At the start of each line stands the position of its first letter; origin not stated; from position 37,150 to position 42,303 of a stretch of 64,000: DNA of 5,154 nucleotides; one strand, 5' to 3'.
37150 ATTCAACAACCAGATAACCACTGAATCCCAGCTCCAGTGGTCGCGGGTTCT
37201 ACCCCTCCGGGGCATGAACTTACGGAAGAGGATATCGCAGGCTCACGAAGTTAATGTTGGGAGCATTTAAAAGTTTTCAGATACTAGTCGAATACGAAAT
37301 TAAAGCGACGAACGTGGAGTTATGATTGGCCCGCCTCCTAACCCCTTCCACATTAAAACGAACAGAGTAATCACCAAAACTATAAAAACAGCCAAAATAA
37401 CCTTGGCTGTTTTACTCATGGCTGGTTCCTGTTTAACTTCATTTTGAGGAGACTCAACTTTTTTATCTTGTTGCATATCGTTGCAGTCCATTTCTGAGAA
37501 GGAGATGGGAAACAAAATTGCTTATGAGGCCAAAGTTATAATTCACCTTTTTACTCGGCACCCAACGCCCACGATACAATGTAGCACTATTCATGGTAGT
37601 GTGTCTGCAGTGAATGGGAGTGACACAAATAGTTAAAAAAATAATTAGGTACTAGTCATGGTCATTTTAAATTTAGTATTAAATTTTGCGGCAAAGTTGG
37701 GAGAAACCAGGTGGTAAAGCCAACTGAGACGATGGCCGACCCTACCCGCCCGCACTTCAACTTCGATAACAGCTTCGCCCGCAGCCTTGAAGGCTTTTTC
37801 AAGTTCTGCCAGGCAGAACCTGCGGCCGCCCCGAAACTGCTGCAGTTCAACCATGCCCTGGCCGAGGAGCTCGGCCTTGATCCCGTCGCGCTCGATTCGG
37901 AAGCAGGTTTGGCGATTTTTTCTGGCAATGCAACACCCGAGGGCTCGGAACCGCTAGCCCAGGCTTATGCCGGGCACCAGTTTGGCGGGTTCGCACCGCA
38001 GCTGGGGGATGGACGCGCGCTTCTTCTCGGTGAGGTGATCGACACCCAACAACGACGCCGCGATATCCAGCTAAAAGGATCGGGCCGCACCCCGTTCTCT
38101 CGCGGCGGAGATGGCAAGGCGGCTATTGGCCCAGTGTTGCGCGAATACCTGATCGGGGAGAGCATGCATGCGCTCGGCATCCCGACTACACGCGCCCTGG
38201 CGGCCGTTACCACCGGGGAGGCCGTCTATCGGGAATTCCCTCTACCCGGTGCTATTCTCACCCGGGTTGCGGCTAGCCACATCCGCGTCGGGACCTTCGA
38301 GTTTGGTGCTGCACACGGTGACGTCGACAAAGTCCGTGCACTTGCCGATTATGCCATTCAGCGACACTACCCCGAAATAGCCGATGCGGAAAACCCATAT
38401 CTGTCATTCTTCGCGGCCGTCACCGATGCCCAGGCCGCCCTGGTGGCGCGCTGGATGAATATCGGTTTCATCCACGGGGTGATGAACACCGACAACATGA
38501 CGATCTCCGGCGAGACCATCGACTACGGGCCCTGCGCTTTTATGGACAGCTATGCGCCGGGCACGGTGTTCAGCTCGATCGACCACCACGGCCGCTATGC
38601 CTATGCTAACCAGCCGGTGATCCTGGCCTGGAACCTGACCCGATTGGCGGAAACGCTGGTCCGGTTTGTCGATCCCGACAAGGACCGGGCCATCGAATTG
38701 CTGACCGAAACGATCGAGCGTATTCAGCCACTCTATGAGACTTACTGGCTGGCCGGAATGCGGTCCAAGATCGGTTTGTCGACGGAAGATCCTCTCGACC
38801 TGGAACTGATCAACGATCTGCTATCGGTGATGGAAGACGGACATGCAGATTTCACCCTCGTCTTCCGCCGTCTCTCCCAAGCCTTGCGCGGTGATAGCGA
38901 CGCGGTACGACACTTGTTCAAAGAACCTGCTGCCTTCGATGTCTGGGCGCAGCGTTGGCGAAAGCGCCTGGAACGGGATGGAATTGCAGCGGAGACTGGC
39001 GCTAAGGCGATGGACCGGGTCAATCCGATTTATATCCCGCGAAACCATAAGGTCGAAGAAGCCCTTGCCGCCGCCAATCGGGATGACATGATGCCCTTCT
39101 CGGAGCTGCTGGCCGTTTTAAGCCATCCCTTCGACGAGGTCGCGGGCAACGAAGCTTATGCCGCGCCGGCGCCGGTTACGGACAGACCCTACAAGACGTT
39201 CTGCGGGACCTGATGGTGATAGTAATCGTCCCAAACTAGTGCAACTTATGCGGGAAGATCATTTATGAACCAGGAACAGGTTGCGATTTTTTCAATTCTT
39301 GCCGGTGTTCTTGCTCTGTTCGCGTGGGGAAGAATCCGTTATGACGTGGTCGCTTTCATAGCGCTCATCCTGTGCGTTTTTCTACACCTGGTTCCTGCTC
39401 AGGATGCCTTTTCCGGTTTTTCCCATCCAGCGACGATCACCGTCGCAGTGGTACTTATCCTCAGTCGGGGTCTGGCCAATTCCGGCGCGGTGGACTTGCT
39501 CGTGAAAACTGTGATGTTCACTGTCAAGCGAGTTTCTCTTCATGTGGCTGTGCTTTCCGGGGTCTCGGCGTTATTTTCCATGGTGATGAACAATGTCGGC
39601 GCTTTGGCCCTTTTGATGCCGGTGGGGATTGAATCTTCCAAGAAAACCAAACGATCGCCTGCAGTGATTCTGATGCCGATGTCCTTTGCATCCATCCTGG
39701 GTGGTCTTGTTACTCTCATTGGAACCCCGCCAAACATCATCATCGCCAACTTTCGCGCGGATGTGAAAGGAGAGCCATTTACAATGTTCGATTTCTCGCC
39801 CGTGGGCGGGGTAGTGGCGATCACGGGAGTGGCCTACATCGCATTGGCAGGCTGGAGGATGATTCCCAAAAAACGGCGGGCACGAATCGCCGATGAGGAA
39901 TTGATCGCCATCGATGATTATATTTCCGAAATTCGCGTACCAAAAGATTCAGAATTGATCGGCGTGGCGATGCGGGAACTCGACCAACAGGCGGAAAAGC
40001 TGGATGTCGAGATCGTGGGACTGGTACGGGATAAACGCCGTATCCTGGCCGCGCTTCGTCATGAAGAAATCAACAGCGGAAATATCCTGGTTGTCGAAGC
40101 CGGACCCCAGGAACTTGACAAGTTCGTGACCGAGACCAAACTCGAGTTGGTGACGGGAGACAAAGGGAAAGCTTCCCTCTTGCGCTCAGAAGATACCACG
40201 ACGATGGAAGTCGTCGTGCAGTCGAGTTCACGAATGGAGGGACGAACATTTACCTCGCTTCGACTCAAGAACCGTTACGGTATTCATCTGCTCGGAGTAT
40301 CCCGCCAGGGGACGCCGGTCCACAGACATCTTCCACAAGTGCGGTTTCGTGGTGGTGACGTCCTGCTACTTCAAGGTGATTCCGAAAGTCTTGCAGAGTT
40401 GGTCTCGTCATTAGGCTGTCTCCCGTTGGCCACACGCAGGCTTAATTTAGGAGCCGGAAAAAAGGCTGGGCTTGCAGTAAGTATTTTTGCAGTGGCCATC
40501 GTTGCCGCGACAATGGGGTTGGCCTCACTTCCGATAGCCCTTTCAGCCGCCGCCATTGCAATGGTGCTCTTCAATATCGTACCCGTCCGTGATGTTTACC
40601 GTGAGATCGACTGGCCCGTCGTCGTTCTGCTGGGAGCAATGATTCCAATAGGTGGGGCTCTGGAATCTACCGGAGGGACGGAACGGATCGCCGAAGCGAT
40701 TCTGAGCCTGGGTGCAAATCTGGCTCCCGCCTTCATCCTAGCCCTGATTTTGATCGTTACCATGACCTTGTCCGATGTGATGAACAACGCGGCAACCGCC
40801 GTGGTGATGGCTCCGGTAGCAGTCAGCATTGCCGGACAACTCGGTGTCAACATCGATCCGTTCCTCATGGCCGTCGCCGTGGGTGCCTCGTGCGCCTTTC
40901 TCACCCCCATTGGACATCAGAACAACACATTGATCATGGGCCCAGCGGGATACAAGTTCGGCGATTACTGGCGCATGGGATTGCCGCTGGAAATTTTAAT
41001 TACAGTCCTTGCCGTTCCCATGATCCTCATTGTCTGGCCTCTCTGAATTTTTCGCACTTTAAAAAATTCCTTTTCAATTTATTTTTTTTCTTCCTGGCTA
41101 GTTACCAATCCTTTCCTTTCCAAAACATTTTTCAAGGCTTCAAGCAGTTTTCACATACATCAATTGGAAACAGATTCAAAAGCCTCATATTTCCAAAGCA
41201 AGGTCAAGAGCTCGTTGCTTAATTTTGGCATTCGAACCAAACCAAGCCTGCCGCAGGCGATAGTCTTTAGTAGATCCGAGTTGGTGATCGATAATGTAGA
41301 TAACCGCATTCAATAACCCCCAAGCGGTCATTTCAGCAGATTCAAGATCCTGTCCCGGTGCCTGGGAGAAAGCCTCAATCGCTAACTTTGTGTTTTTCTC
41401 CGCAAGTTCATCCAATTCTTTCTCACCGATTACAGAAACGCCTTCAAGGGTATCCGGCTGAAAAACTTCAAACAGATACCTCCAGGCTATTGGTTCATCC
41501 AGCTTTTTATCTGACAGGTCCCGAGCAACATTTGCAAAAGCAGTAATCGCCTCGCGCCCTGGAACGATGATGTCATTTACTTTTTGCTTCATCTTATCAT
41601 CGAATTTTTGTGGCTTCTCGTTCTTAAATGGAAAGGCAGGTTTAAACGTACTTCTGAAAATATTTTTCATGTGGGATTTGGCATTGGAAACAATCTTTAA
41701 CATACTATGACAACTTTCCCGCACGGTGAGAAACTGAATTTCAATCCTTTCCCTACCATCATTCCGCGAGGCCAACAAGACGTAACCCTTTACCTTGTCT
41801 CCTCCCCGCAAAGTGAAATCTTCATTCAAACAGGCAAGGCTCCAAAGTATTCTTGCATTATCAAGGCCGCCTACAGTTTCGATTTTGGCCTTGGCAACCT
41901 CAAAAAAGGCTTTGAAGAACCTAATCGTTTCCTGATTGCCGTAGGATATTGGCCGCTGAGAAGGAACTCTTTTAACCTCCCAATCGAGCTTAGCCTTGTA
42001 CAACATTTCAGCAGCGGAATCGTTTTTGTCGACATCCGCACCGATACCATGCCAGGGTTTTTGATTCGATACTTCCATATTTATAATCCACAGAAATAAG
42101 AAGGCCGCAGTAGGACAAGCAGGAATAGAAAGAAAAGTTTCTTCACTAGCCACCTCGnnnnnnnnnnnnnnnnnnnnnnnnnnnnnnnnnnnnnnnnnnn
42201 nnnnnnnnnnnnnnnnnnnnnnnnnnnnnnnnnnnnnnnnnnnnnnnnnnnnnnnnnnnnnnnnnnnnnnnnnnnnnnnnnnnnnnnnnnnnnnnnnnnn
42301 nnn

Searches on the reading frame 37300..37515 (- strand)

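Call 6: search_protein_families(library=pfam, proteins=[window:37300-37515:-], max_evalue=1)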
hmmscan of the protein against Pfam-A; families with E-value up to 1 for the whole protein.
window:37300-37515:- (71 aa): 5 families
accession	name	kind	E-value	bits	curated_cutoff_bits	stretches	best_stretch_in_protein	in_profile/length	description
PF14914.11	LRRC37AB_C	-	0.02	15.3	27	1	12-55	89-132/147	LRRC37A/B like protein 1 C-terminal domain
PF17140.10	DUF5113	-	0.037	14.5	27.1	1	13-54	116-154/161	Domain of unknown function (DUF5113)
PF20185.3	DUF6548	-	0.037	14.3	27.3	1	13-55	120-161/164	Family of unknown function (DUF6548)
PF06024.17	Orf78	-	0.12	13.1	29.4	1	13-55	41-78/101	Orf78 (ac78)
PF05915.17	TMEM_230_134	-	0.18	12.4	26.8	1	16-55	26-65/119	Transmembrane proteins 230/134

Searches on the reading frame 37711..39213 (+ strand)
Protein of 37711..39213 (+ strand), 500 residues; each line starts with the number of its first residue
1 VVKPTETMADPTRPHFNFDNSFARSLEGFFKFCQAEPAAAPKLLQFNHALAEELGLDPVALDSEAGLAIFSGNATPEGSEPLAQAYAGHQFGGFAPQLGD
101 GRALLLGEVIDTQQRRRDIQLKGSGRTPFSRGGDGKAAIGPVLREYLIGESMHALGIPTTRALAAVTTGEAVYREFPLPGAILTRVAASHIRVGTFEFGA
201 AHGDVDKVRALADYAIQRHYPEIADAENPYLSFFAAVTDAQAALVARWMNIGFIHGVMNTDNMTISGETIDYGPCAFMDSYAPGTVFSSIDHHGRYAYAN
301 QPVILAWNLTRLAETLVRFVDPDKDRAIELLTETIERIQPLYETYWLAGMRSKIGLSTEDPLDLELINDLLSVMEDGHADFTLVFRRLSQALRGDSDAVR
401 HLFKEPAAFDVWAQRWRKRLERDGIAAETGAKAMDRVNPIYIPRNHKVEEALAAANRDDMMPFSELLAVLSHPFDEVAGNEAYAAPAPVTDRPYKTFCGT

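Call 105: search_protein_families(library=pfam, proteins=[window:37711-39213:+], max_evalue=0.001)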
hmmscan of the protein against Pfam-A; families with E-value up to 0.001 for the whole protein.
window:37711-39213:+ (500 aa): 1 family
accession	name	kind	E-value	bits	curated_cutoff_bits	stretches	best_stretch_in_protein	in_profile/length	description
PF02696.19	SelO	-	4e-119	398.9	22.8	1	16-469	5-464/466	Protein adenylyltransferase SelO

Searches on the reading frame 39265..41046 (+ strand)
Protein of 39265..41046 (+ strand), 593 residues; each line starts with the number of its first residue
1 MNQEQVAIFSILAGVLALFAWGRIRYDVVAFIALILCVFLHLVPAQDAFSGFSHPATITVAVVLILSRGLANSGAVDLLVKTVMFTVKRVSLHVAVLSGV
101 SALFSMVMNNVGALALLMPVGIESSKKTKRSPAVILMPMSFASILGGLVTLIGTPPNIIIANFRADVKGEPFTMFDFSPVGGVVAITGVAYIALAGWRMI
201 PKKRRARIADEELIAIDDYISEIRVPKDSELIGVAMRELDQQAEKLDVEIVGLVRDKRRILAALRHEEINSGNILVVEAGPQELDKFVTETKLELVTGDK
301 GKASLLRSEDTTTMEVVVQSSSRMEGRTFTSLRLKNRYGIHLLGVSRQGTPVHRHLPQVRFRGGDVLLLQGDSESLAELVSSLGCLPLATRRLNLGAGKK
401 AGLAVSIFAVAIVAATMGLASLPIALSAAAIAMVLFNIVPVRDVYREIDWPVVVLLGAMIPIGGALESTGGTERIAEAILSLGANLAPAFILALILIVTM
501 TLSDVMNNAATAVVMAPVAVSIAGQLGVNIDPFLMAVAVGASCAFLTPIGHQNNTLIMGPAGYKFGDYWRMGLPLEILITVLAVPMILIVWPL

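Call 105: search_protein_families(library=pfam, proteins=[window:39265-41046:+], max_evalue=0.001)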
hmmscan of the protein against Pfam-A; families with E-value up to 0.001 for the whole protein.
window:39265-41046:+ (593 aa): 3 families
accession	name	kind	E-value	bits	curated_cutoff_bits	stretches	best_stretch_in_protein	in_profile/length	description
PF03600.22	CitMHS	-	8.8e-79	265.5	31.9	2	17-540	2-336/336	Citrate transporter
PF02080.26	TrkA_C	-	2.6e-19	69.3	27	2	314-383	2-70/71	TrkA-C domain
PF00939.25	Na_sulph_symp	-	1.7e-18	67.3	27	2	424-592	296-467/472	Sodium:sulfate symporter transmembrane region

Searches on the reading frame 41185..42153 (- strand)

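Call 105: search_protein_families(library=pfam, proteins=[window:41185-42153:-], max_evalue=0.001)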
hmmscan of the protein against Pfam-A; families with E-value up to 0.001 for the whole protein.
window:41185-42153:- (322 aa): 1 family
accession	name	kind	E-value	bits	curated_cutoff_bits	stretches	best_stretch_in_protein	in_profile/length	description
PF06067.16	DUF932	-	3.5e-14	53.6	23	2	73-163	14-104/227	Domain of unknown function (DUF932)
